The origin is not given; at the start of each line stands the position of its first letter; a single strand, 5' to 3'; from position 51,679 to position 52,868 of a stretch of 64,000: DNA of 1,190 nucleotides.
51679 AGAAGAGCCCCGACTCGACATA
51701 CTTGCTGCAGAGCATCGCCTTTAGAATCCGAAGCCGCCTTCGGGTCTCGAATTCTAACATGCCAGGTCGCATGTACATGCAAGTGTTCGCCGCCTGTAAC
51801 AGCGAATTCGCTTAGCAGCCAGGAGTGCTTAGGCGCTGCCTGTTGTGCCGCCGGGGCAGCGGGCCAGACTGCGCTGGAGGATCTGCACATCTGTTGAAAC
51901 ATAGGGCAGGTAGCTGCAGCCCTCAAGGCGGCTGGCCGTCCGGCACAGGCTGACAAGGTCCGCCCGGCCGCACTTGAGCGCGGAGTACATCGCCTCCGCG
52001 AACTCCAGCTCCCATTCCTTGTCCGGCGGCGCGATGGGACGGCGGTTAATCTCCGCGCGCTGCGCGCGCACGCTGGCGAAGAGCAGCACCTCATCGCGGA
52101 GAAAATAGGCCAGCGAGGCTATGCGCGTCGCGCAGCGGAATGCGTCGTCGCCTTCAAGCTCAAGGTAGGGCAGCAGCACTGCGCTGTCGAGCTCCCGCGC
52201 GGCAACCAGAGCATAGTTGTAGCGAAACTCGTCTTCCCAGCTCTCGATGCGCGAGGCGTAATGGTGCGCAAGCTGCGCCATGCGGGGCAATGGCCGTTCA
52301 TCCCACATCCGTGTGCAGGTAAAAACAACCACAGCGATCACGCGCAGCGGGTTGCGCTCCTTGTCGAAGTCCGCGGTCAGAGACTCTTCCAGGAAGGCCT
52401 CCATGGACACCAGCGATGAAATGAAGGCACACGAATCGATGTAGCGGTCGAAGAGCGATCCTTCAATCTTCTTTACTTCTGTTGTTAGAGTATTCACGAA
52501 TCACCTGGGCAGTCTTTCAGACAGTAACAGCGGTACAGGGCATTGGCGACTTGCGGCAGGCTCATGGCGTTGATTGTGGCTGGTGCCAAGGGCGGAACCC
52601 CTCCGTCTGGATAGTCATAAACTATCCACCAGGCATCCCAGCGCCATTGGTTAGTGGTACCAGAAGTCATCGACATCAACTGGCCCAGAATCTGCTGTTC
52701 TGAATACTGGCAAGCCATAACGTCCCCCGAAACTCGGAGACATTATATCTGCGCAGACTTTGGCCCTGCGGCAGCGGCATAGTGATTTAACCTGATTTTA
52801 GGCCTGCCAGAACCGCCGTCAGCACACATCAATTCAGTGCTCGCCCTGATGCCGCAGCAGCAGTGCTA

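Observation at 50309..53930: Candidate novel locus: small Trp/Cys-rich ORF translationally coupled to three tandem paralogs of an unknown ~220-aa family, divergent from an O-methyltransferase, in lower-GC DNA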

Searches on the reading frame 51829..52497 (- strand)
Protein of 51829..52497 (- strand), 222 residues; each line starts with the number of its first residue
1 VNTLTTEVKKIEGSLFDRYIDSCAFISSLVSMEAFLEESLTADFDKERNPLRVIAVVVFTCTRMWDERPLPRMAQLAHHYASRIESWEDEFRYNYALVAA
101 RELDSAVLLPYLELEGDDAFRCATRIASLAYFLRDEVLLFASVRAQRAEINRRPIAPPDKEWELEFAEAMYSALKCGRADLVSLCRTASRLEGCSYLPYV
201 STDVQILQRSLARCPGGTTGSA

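Call 3: search_protein_families(library=pfam, proteins=[window:51829-52497:-], max_evalue=1)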
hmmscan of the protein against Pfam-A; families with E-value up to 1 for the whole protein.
window:51829-52497:- (222 aa): 0 families

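Call 6: find_homologous_proteins(query=A1, max_evalue=0.001)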
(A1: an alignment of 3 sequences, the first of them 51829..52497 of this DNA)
Query A1 (3 sequences) (222 aa, profile of the alignment): 13 proteins with E <= 0.001 among 8000 candidates.
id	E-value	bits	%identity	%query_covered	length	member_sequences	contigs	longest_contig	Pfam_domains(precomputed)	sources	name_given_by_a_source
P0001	2.7e-105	369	33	77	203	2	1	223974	-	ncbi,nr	ncbi:hypothetical protein IT575_10045 [bacterium]|nr:hypothetical protein [bacterium]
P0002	4.2e-105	368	36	91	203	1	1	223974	-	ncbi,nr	ncbi:hypothetical protein IT575_10040 [bacterium]|nr:hypothetical protein [bacterium]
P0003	3.6e-91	322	98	96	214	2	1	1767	-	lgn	-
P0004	9.4e-80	285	86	90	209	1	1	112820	-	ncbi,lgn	-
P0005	2.5e-79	284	35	88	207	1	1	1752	-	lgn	-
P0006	6.1e-77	276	35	89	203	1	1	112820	-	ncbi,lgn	-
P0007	9.9e-77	275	84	92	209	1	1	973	-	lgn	-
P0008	3.8e-67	244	35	78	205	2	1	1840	-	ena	-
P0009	1.2e-62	229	35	79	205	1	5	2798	-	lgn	-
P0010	8.6e-60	220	58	94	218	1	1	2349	-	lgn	-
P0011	4.1e-56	208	55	94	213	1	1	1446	-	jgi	jgi:hypothetical protein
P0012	1.8e-54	203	54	91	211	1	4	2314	-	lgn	-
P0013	2.6e-51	192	57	92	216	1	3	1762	-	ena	-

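Call 7: search_protein_families(library=ncbifam, proteins=[window:51829-52497:-], max_evalue=1)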
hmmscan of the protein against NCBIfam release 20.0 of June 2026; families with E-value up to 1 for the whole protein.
window:51829-52497:- (222 aa): 0 families

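Call 8: find_encoding_contigs(protein=P0001, flank=10000, max_places=4)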
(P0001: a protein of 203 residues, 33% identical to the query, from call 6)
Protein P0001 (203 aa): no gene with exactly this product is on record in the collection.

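Call 9: find_encoding_contigs(protein=P0004, flank=10000, max_places=4)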
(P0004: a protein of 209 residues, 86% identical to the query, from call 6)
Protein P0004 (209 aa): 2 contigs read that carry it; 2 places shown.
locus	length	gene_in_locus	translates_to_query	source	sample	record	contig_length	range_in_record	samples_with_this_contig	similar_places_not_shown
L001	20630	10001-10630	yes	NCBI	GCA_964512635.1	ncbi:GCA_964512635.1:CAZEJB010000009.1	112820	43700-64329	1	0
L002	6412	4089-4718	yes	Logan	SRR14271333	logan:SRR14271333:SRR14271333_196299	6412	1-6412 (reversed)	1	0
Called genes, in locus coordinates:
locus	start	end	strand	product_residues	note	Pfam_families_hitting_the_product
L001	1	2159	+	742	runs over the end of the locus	PF17957:Big_7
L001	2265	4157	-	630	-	PF01229:Glyco_hydro_39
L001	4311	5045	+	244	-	PF21948:LplA-B_cat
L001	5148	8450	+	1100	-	PF00069:Pkinase, PF07714:PK_Tyr_Ser-Thr, PF00515:TPR_1 (faint), PF07719:TPR_2 (faint), PF13181:TPR_8 (faint), PF13414:TPR_11, PF13428:TPR_14 (faint), PF13431:TPR_17 (faint)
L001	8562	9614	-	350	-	PF08100:Dimerisation, PF00891:Methyltransf_2, PF08241:Methyltransf_11 (weak), PF08242:Methyltransf_12, PF13649:Methyltransf_25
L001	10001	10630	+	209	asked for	-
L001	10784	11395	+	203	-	-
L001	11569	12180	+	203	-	-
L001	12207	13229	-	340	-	-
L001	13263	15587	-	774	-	PF16177:ACAS_N (faint), PF00501:AMP-binding, PF13193:AMP-binding_C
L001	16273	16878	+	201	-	-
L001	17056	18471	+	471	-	PF22904:NOMO1-like_2nd (faint), PF13620:CarboxypepD_reg, PF13715:CarbopepD_reg_2 (weak)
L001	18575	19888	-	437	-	PF04413:Glycos_transf_N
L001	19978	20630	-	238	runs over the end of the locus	-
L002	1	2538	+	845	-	?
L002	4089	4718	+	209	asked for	-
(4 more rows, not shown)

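Call 13: find_encoding_contigs(protein=P0010, flank=10000, max_places=3)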
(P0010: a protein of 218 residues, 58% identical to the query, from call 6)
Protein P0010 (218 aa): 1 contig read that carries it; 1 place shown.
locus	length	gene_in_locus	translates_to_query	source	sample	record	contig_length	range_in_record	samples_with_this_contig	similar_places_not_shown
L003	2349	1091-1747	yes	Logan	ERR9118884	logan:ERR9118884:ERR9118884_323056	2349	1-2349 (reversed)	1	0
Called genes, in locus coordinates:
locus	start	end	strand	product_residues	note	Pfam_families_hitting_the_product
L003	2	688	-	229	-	?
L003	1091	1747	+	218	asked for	-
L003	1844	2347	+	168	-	?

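Call 14: find_encoding_contigs(protein=P0012, flank=10000, max_places=4)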
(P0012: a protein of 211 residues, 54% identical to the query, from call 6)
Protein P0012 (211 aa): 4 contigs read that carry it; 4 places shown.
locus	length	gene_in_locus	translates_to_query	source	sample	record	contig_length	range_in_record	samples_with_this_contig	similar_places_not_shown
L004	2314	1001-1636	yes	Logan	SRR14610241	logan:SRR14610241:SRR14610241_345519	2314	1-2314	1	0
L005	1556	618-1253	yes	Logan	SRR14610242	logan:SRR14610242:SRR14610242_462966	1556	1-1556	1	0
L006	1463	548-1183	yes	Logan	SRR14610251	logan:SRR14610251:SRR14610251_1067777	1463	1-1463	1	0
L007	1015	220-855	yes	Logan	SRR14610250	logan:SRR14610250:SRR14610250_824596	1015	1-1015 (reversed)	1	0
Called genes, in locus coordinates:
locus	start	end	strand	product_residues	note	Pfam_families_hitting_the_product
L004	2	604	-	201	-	?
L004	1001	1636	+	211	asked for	-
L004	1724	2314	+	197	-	?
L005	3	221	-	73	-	?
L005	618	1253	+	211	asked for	-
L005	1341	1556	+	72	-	?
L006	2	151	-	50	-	?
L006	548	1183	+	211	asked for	-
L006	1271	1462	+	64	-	?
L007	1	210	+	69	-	?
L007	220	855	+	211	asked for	-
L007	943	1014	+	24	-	?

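Call 15: find_encoding_contigs(protein=P0013, flank=10000, max_places=3)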
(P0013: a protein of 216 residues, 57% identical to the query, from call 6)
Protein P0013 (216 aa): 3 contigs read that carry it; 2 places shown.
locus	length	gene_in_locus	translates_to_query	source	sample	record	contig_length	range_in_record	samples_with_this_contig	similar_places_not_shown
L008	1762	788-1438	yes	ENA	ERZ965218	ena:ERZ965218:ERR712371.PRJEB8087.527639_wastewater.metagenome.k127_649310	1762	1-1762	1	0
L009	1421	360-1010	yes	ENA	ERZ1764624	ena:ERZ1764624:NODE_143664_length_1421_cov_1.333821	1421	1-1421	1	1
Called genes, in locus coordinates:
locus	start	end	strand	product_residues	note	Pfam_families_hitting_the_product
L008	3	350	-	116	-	?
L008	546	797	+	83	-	-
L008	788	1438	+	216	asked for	-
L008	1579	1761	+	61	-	?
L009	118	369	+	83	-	-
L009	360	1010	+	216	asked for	-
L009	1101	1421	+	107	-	?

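Call 16: find_encoding_contigs(protein=P0011, flank=10000, max_places=3)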
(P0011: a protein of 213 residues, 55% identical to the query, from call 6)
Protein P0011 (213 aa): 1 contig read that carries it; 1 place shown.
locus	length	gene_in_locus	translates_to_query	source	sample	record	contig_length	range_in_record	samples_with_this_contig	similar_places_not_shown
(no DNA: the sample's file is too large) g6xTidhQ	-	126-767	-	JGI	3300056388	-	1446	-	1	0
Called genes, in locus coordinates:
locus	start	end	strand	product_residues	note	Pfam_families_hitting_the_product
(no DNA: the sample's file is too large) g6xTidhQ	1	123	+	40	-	?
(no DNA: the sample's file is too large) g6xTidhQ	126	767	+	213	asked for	-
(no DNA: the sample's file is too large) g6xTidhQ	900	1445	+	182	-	?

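Call 27: predict_structure(alignment_id=A2)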
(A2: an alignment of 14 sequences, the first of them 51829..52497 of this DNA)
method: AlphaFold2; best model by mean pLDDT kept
length: 222 residues; sequences in the alignment: 14
mean_pLDDT: 90.3   pTM: 0.86
mean pLDDT of the five models: 90.3, 89.3, 89.2, 87.7, 87.1
residues with pLDDT >= 90: 166; 70-90: 37; 50-70: 6; < 50: 13
segments of 3 or more residues with pLDDT < 50: 1-5, 217-222
pLDDT, mean of each block of 10 residues (from residue 1): 47 86 89 96 95 98 97 98 98 99 98 95 98 98 97 90 96 93 90 84 92 63 45
secondary structure, 60 per line:
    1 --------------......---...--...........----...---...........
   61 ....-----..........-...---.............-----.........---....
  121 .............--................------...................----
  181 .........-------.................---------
elements in order: H15-20 H29-39 H50-64 H70-79 H87-99 H105-113 H117-133 H136-151 H158-176 H181-189 H197-213

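Call 30: search_protein_representatives(alignment_id=A2)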
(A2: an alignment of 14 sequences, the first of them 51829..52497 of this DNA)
Query: 14 sequences, 212 profile positions. Proteins with E-value up to 0.001 (for the whole library): 6; up to 1e-10: 6; up to 1e-30: 6. The best 6 are listed.
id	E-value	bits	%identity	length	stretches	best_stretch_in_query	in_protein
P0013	1.6e-85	302.2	-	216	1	4-211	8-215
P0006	2.2e-82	292.0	-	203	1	6-211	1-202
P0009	6.1e-76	270.9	-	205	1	6-211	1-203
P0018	2.1e-57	210.4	-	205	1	6-209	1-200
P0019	4.7e-56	205.9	-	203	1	6-210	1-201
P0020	7.2e-41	156.3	-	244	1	4-171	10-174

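Call 33: find_encoding_contigs(protein=P0020, flank=10000, max_places=4)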
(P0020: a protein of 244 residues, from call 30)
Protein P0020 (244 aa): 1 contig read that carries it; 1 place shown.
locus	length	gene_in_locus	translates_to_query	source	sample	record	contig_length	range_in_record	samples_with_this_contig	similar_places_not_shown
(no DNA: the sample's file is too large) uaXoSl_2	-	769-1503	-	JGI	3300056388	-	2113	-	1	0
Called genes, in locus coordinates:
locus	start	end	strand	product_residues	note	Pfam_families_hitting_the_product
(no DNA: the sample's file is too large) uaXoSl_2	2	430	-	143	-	?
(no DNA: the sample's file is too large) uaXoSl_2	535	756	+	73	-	-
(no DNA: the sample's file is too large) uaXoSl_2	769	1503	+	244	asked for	-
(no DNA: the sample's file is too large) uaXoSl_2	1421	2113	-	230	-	?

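Call 34: find_encoding_contigs(protein=P0018, flank=10000, max_places=4)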
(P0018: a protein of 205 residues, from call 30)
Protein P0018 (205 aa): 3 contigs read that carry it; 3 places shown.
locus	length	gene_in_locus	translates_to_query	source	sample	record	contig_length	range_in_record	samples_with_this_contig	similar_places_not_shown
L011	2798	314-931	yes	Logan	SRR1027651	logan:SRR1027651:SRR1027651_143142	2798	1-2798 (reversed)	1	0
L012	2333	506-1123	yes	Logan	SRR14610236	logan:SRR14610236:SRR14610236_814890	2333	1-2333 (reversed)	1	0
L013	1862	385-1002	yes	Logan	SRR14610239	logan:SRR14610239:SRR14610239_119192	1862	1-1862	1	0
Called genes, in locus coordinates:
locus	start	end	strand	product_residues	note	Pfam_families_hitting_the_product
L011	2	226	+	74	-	?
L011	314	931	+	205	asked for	-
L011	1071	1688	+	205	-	-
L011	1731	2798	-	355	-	?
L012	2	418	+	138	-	?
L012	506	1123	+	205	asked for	-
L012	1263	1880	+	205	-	-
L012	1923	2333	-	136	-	?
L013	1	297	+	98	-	?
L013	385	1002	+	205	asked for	-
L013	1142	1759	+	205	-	-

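Call 38: search_solved_structures(query=A2, max_evalue=10)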
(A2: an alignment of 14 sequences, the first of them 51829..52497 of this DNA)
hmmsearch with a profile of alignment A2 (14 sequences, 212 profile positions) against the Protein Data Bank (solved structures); distinct sequences matched with E-value up to 10: 3.
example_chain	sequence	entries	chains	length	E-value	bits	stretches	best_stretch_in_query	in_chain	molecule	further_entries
4nfm_A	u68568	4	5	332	0.27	13.9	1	118-168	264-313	Tau-tubulin kinase 1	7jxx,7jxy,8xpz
1mki_A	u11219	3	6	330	1.3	11.6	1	113-150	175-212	Probable Glutaminase ybgJ | Glutaminase 1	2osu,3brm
3agf_A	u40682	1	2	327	1.4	11.5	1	113-150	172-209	Glutaminase 1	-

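Call 49: search_protein_families(library=padloc, proteins=[window:51829-52497:-], max_evalue=1)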
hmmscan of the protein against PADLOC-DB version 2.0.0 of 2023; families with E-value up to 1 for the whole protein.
window:51829-52497:- (222 aa): 0 families

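Call 53: find_related_loci(query=A6, collection=metagenome_contigs, flank=10000)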
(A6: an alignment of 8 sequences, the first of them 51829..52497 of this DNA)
Query A6 (222 aa) in metagenome_contigs; peptide patterns used: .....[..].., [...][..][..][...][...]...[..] (x = any residue, [..] = any of these).
233 stretches matched a pattern, but none encodes a relative of the query by tblastn (E <= 1e-3).

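Call 63: fold_search(model_id=the predicted structure, library=pdb)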
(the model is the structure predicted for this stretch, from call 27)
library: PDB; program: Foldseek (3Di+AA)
matches with E <= 10: 688; with E <= 0.001: 0
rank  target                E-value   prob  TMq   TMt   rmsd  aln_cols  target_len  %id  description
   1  5jub_B                1.3e-01  0.97  0.47  0.38   9.7       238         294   15  Crystal structure of ComR from S.thermophilus in complex with DNA and its signalling peptide ComS. (released 2016-10-26)
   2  7v9b_A                1.5e-01  0.87  0.39  0.38  14.0       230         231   12  Crystal Structure of 14-3-3 epsilon with FOXO3a peptide (released 2022-08-31)
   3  8e12_C                1.7e-01  0.38  0.20  0.26  14.5       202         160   20  Homotrimeric variant of tcTRP9, BGL14 (released 2023-04-12)
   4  3e6y_A                1.9e-01  0.84  0.38  0.37  13.7       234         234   12  Structure of 14-3-3 in complex with the differentiation-inducing agent Cotylenin A (released 2009-03-10)
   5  6zfd_A                2.3e-01  0.80  0.39  0.36  13.6       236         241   11  14-3-3 zeta bound to the phosphorylated 18E6 C-terminus (released 2021-02-17)
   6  2c63_A                2.4e-01  0.72  0.36  0.35  14.5       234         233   12  14-3-3 Protein Eta (Human) Complexed to Peptide (released 2005-11-21)
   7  4o46_E                2.5e-01  0.75  0.38  0.36  14.4       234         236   10  14-3-3-gamma in complex with influenza NS1 C-terminal tail phosphorylated at S228 (released 2014-04-30)
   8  7nmz_BA               3.2e-01  0.60  0.36  0.35  14.2       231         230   14  Structure of 14-3-3 eta in complex with Nedd4-2(335-455) containing two 14-3-3 binding motifs Ser342 and Ser448 (released 2021-07-21)
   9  8e0m_A                3.2e-01  0.33  0.22  0.28  15.7       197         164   17  Homotrimeric variant of tcTRP9, BGL15 (released 2023-04-12)
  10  4bg6_A                3.3e-01  0.72  0.39  0.38  11.2       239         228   11  14-3-3 interaction with Rnd3 prenyl-phosphorylation motif (released 2013-05-29)
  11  6ghp_A                3.8e-01  0.69  0.39  0.39  12.3       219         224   14  14-3-3sigma in complex with a TASK3 peptide stabilized by semi-synthetic natural product FC-NAc (released 2018-08-01)
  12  2bq0_A                4.0e-01  0.63  0.38  0.37  13.6       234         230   11  14-3-3 Protein Beta (Human) (released 2005-05-06)
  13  6bzd_B                4.2e-01  0.57  0.36  0.35  14.6       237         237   10  Structure of 14-3-3 gamma R57E mutant bound to GlcNAcylated peptide (released 2018-05-09)
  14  6gn0_A                4.2e-01  0.57  0.37  0.35  13.9       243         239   14  Exoenzyme S from Pseudomonas aeruginosa in complex with human 14-3-3 protein beta, tetrameric crystal form (released 2018-09-26)
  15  7qi1_B                4.2e-01  0.54  0.35  0.33  14.6       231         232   10  Crystal structure of human 14-3-3 protein beta in complex with CFTR peptide pS753pS768 and PPI stabilizer CY007424 (released 2022-05-25)
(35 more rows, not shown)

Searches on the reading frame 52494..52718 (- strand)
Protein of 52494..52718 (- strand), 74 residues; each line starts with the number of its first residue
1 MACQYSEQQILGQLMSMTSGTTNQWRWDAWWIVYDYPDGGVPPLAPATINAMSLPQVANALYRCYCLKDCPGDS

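Call 3: search_protein_families(library=pfam, proteins=[window:52494-52718:-], max_evalue=1)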
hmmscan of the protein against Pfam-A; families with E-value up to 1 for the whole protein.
window:52494-52718:- (74 aa): 0 families

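Call 7: search_protein_families(library=ncbifam, proteins=[window:52494-52718:-], max_evalue=1)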
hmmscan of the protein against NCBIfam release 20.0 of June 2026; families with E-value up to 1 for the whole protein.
window:52494-52718:- (74 aa): 0 families

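Call 23: find_related_loci(query=A3, collection=genome_contigs, flank=10000)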
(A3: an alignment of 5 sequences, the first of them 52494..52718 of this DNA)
Query A3 (74 aa) in genome_contigs; peptide patterns used: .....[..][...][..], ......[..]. (x = any residue, [..] = any of these).
61 stretches matched a pattern; 1 encode a relative of the query (tblastn E <= 1e-3); 1 distinct loci.
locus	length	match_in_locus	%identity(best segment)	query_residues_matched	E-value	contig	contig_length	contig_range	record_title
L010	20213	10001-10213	92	1-71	8e-44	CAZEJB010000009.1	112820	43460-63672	MAG TPA_asm: uncultured Planctomycetales bacterium isolate binchicken_co199_143 genome assembly, contig: NODE_235_length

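Call 24: find_related_loci(query=A3, collection=metagenome_contigs, flank=10000)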
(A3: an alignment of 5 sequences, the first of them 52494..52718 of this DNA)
Query A3 (74 aa) in metagenome_contigs; peptide patterns used: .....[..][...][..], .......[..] (x = any residue, [..] = any of these).
102 stretches matched a pattern, but none encodes a relative of the query by tblastn (E <= 1e-3).

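Call 26: find_homologous_proteins(query=A3, max_evalue=0.01)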
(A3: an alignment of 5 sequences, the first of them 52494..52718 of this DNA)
Query A3 (5 sequences) (74 aa, profile of the alignment): 4 proteins with E <= 0.01 among 52 candidates.
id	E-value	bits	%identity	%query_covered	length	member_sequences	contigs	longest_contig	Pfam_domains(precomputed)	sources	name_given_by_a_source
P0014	8.5e-43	162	96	99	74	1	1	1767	-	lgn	-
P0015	1.4e-40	155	61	95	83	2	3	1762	-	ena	-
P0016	2.5e-40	154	68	96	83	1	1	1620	-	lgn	-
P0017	2.3e-38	147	59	96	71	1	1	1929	-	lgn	-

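Call 47: predict_structure(alignment_id=A5)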
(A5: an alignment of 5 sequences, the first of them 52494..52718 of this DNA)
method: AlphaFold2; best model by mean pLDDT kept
length: 74 residues; sequences in the alignment: 5
mean_pLDDT: 82.2   pTM: 0.73
mean pLDDT of the five models: 82.2, 81.0, 80.8, 80.2, 66.2
residues with pLDDT >= 90: 25; 70-90: 36; 50-70: 12; < 50: 1
segments of 3 or more residues with pLDDT < 50: none
pLDDT, mean of each block of 10 residues (from residue 1): 80 89 89 64 85 93 85 61
secondary structure, 60 per line:
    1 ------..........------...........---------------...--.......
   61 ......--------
elements in order: H7-16 H23-33 H54-66

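Call 49: search_protein_families(library=padloc, proteins=[window:52494-52718:-], max_evalue=1)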
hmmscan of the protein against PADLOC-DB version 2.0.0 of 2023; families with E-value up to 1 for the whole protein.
window:52494-52718:- (74 aa): 0 families
